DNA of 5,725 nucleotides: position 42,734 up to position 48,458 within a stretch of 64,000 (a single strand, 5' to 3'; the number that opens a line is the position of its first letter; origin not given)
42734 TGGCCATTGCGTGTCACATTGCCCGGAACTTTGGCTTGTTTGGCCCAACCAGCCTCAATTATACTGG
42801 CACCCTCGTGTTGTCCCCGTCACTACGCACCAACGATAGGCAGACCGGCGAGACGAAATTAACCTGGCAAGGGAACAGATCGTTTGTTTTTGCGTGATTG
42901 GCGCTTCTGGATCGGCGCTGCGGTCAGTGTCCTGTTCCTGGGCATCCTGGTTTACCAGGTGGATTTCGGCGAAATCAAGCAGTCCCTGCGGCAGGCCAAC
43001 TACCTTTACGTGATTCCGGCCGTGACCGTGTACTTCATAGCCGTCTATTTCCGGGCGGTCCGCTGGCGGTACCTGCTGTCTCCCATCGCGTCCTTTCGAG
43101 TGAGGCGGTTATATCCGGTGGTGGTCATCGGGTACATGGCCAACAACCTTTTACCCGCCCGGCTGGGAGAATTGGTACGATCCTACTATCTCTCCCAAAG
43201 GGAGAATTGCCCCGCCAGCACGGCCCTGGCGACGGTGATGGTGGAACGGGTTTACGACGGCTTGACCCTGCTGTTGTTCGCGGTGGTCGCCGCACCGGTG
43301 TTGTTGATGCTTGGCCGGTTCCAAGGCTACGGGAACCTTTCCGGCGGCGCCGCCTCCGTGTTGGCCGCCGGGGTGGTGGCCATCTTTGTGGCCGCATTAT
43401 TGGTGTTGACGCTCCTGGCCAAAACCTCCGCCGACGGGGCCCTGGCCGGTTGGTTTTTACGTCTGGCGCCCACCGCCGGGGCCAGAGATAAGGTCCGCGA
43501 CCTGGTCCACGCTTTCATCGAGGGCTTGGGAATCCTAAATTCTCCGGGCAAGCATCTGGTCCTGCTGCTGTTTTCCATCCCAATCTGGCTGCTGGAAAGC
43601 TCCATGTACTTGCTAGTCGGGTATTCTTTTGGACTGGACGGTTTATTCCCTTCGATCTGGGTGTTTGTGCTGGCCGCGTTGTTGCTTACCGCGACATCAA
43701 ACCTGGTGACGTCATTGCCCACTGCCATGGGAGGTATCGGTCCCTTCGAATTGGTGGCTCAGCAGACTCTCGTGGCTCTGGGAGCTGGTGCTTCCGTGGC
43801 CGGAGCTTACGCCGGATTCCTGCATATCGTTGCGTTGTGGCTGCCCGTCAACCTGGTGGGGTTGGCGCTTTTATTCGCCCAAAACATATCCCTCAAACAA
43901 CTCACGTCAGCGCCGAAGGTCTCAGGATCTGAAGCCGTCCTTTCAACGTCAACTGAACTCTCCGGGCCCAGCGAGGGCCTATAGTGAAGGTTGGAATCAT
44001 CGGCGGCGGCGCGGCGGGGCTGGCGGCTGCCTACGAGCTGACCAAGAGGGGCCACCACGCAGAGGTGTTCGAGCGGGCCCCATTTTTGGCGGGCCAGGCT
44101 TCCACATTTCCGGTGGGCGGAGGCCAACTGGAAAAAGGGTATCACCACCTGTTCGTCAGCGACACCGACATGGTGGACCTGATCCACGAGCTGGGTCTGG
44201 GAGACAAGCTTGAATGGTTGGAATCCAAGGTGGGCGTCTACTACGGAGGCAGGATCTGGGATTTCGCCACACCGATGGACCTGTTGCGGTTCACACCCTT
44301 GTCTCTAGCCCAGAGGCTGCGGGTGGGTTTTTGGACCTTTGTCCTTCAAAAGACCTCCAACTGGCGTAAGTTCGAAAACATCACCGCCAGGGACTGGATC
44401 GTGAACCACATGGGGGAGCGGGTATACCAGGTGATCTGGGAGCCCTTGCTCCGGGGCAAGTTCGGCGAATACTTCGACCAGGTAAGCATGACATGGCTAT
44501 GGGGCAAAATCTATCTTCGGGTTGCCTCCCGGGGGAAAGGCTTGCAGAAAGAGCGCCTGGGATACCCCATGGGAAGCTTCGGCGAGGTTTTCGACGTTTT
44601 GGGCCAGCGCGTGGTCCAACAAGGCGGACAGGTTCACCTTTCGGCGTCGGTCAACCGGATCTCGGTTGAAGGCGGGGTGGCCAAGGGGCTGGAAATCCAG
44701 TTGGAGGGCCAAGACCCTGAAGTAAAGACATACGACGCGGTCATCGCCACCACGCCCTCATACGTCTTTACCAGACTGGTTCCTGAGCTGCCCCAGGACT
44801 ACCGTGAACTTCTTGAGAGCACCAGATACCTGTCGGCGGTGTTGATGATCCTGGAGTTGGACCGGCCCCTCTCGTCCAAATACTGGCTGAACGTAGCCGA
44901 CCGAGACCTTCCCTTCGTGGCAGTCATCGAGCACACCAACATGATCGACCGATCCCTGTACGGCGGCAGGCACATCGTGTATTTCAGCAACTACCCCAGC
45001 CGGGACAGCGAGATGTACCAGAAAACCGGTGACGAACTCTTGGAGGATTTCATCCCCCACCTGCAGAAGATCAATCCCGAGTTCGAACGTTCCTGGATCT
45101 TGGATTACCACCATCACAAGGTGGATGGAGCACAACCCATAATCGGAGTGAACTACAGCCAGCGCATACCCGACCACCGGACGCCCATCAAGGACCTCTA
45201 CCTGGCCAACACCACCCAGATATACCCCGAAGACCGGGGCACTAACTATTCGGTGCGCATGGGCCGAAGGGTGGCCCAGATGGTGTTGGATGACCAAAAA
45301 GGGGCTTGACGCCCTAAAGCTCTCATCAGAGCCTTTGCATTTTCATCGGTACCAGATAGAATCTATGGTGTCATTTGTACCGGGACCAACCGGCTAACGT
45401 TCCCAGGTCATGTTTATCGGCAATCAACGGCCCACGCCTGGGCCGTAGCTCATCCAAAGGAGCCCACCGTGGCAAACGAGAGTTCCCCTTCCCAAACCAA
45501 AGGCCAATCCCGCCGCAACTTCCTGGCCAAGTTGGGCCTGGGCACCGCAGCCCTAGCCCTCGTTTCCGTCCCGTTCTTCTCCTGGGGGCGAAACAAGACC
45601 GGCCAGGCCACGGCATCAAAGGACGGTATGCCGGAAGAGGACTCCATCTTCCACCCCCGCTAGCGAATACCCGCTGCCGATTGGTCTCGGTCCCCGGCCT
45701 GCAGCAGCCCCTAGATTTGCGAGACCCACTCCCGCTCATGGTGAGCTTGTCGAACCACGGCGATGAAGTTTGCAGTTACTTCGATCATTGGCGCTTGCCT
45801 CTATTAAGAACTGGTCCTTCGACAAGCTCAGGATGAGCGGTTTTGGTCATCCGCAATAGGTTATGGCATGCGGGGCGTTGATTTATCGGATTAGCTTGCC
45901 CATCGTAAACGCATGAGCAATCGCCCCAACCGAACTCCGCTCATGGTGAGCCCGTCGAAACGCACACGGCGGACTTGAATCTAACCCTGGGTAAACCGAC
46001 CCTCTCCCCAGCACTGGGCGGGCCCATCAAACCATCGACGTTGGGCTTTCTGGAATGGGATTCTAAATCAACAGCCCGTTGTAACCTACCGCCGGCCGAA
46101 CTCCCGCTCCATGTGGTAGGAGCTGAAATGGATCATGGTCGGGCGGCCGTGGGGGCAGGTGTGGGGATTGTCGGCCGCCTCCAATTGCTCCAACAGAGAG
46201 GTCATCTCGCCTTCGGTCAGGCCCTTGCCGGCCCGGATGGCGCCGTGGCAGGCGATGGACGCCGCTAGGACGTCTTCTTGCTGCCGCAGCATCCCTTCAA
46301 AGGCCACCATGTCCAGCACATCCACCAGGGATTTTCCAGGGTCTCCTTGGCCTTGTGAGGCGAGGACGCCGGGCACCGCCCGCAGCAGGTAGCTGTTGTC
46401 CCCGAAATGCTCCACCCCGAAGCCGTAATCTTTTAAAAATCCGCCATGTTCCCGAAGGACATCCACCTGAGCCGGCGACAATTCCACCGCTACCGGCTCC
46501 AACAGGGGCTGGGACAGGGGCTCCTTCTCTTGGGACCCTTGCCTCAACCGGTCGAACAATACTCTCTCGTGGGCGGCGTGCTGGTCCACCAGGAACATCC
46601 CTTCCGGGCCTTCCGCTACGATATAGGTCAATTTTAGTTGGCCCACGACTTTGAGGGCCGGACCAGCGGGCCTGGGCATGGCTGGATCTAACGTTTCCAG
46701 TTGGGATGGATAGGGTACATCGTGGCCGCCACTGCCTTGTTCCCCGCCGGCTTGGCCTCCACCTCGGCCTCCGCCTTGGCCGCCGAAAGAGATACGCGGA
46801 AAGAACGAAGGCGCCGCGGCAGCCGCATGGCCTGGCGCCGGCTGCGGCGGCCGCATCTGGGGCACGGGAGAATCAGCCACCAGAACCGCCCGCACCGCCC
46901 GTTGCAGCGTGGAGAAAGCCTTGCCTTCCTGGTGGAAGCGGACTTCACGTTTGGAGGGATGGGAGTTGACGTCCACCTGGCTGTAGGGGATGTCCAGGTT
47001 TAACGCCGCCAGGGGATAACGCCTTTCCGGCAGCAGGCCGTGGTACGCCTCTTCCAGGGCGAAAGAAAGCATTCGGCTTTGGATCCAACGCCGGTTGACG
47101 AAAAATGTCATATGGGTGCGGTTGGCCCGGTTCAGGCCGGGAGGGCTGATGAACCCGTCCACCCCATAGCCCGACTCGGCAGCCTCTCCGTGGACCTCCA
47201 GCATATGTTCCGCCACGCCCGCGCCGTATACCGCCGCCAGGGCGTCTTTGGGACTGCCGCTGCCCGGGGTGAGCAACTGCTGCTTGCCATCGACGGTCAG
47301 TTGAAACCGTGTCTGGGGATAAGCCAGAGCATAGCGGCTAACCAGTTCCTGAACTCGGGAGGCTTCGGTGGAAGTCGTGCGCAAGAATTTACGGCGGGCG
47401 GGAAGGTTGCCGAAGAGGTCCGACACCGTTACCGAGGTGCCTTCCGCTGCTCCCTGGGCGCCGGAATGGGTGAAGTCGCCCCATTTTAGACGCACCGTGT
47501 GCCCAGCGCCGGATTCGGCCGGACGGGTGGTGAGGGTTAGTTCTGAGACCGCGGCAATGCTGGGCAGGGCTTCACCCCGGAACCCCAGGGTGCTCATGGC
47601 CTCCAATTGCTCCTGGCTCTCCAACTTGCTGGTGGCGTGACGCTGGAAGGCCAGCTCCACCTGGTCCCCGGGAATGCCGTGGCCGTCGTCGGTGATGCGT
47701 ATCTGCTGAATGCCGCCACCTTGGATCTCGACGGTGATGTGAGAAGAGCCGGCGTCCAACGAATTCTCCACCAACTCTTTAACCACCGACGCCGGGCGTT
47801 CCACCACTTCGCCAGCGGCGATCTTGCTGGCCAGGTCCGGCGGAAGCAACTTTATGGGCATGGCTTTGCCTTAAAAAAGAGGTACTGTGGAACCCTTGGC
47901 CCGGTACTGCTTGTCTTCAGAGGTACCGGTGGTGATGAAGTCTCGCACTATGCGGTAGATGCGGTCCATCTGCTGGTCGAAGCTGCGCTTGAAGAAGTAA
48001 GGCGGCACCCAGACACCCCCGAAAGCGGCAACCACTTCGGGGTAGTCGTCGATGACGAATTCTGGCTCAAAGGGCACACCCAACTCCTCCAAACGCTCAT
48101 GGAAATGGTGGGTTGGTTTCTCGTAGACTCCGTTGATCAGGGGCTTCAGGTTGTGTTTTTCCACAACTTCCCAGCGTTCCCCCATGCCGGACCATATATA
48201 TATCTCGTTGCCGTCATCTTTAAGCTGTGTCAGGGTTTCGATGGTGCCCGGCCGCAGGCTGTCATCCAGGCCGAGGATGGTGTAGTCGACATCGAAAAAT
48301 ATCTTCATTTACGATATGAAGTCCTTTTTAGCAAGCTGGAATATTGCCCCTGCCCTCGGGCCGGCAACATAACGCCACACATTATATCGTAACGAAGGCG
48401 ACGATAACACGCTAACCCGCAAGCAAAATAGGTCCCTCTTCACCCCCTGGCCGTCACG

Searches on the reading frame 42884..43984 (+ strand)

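Call 19: search_protein_families(library=pfam, proteins=[window:42884-43984:+], max_evalue=0.00001)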
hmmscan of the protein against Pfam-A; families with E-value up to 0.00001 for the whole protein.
window:42884-43984:+ (366 aa): 1 family
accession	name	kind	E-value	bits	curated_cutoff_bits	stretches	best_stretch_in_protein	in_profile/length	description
PF03706.18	LPG_synthase_TM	-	5.9e-49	167.6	33.4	1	9-322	2-299/302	Lysylphosphatidylglycerol synthase TM region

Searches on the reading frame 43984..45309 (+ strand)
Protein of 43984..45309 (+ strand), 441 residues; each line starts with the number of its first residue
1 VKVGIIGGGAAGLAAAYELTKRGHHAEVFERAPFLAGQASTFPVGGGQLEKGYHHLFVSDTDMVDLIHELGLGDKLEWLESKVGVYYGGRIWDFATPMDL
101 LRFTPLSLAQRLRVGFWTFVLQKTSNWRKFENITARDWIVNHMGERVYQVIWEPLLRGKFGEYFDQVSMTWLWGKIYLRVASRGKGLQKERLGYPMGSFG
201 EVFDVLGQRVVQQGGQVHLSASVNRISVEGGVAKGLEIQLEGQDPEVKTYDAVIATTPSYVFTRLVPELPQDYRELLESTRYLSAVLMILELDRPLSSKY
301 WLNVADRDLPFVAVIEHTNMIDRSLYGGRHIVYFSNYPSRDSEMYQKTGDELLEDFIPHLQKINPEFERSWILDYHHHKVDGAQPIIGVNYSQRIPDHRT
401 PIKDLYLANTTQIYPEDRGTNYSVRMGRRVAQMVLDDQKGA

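Call 6: search_protein_families(library=pfam, proteins=[window:43984-45309:+], max_evalue=0.01)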
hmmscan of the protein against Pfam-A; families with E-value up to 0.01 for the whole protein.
window:43984-45309:+ (441 aa): 8 families
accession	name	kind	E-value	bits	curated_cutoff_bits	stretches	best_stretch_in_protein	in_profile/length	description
PF01593.30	Amino_oxidase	-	6.7e-29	101.9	19.8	1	11-434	2-442/443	Flavin containing amine oxidoreductase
PF13450.12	NAD_binding_8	-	3.3e-13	50.2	21.9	1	5-69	1-67/68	NAD(P)-binding Rossmann-like domain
PF01266.30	DAO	-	4.4e-10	40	27.9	1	3-42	2-41/353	FAD dependent oxidoreductase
PF00890.30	FAD_binding_2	-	1e-05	25.4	20.4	1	5-45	4-43/414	FAD binding domain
PF03486.20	HI0933_like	-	2.1e-05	24.5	50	1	2-33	2-33/244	HI0933-like protein Rossmann domain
PF00070.33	Pyr_redox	-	0.00013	22.8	22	1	2-35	1-34/82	Pyridine nucleotide-disulphide oxidoreductase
PF07992.20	Pyr_redox_2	-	0.0003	20.8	26.1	1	2-53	2-46/291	Pyridine nucleotide-disulphide oxidoreductase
PF12831.13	FAD_oxidored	-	0.0019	18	27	1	3-41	2-40/416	FAD dependent oxidoreductase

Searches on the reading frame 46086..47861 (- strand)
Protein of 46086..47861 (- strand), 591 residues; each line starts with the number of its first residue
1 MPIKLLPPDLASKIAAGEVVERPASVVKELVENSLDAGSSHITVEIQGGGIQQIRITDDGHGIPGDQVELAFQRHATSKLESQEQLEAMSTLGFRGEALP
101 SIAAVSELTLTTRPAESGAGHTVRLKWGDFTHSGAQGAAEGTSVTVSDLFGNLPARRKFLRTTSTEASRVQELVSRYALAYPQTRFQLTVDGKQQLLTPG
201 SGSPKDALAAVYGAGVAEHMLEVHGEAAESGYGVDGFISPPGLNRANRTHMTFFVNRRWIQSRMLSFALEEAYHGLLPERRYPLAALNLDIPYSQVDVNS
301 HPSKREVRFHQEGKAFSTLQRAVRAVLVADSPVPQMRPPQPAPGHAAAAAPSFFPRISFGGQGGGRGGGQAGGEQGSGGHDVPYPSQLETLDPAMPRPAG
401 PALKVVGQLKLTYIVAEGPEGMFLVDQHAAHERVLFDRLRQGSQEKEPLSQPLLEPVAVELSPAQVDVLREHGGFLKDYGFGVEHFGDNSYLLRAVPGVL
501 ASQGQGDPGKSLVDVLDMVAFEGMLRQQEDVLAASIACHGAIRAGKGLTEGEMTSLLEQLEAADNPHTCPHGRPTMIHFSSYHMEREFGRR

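Call 6: search_protein_families(library=pfam, proteins=[window:46086-47861:-], max_evalue=0.01)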
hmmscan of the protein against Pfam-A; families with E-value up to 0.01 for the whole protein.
window:46086-47861:- (591 aa): 4 families
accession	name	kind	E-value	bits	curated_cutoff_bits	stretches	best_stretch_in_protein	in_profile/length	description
PF08676.16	MutL_C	-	4e-35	121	25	1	406-546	1-140/142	MutL C terminal dimerisation domain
PF01119.25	DNA_mis_repair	-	2.8e-34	117.7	26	1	209-327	2-118/119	DNA mismatch repair protein, C-terminal domain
PF13589.12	HATPase_c_3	-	1.7e-11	44.8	25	1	24-127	4-105/137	Histidine kinase-, DNA gyrase B-, and HSP90-like ATPase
PF02518.31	HATPase_c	-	4.4e-09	37.2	26.4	1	21-83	4-66/111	Histidine kinase-, DNA gyrase B-, and HSP90-like ATPase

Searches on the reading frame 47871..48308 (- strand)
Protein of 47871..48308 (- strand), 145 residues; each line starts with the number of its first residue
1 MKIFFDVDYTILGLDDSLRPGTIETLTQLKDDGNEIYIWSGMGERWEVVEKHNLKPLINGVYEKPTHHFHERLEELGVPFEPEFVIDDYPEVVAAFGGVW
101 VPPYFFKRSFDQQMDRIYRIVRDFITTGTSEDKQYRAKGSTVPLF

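Call 6: search_protein_families(library=pfam, proteins=[window:47871-48308:-], max_evalue=0.01)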
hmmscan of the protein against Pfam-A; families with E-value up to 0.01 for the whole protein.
window:47871-48308:- (145 aa): 1 family
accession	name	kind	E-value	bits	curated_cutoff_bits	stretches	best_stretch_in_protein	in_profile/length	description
PF08282.18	Hydrolase_3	-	0.0068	16.6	20.9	1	3-41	1-39/255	haloacid dehalogenase-like hydrolase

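Call 49: search_protein_families(library=pfam, proteins=[window:47871-48308:-], max_evalue=0.01)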
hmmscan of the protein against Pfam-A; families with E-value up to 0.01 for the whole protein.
window:47871-48308:- (145 aa): 1 family
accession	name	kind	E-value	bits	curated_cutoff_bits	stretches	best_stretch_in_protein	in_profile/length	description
PF08282.18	Hydrolase_3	-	0.0068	16.6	20.9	1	3-41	1-39/255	haloacid dehalogenase-like hydrolase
